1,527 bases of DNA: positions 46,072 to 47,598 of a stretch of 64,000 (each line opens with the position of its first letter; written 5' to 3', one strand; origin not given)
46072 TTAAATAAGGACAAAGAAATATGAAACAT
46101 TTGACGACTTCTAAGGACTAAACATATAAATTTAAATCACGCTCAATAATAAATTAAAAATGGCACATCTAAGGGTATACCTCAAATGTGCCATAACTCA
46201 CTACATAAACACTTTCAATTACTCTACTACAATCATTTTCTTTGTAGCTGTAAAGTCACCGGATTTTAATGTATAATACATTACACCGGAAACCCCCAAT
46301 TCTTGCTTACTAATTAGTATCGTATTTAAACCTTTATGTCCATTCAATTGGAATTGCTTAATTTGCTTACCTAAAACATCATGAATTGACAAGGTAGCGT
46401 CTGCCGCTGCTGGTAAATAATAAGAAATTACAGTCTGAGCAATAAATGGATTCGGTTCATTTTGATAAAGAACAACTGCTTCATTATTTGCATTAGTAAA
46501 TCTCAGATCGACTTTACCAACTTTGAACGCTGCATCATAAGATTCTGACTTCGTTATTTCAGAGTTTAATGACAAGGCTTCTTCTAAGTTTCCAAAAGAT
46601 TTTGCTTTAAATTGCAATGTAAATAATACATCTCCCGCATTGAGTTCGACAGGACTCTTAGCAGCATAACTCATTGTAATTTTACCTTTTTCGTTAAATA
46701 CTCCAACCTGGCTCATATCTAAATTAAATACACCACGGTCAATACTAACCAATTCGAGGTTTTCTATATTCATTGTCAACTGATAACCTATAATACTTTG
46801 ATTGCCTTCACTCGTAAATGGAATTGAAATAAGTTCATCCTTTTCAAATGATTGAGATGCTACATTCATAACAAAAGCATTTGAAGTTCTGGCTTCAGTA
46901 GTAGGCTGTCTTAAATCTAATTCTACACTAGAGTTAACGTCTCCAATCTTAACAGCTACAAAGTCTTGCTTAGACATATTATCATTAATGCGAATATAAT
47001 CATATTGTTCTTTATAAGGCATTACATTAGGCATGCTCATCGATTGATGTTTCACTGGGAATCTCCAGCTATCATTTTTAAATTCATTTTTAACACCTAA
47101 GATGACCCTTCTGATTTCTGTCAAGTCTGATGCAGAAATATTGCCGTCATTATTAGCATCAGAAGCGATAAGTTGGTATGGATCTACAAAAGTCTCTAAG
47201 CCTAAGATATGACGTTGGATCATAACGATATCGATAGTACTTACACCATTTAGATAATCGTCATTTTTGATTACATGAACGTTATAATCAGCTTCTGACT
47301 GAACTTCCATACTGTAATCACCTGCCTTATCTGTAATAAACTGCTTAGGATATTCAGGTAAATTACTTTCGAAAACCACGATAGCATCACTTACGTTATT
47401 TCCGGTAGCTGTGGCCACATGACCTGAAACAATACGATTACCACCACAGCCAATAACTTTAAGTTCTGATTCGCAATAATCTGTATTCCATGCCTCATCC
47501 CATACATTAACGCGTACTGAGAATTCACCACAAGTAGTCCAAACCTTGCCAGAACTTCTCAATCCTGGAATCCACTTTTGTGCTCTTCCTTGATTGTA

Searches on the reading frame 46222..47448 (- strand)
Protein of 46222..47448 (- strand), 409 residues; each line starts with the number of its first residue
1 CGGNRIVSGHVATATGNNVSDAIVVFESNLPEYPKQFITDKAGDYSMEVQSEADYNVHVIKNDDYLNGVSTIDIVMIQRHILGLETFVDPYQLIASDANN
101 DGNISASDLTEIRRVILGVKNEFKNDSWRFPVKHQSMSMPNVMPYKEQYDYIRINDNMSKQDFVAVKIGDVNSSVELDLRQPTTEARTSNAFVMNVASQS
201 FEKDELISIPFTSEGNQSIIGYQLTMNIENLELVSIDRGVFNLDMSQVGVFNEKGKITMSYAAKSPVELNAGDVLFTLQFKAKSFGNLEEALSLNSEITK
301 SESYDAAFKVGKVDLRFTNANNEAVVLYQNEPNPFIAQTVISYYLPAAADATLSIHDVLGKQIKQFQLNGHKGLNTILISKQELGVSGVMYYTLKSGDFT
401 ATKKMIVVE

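Call 7: search_protein_families(library=pfam, proteins=[window:46222-47448:-], max_evalue=1)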
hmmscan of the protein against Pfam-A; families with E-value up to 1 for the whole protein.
window:46222-47448:- (409 aa): 5 families
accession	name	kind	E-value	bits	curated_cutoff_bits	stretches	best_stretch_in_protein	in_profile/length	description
PF00404.24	Dockerin_1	-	4.5e-07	30.4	22.9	1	69-116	10-56/57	Dockerin type I domain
PF18962.6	Por_Secre_tail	-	0.00075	20.2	27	1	332-407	3-75/75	Secretion system C-terminal sorting domain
PF13620.12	CarboxypepD_reg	-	0.0012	19.6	32.3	1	7-59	2-54/82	Carboxypeptidase regulatory-like domain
PF02369.22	Big_1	-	0.12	13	34.9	1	7-59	21-76/93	Bacterial Ig-like domain (group 1)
PF13202.12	EF-hand_5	-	0.18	11.8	25.9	1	97-110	9-22/25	EF hand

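Call 8: search_protein_families(library=ncbifam, proteins=[window:46222-47448:-], max_evalue=1)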
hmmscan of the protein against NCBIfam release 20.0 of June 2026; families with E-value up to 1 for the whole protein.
window:46222-47448:- (409 aa): 2 families
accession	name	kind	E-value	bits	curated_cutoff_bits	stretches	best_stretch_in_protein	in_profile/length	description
TIGR04183.1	Por_Secre_tail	domain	6.1e-10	38.9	23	1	332-407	3-71/72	T9SS type A sorting domain-containing protein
NF049990.1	CellobisidaseCelK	equivalog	0.012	13.8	1700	1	59-123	827-889/889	cellulose 1,4-beta-cellobiosidase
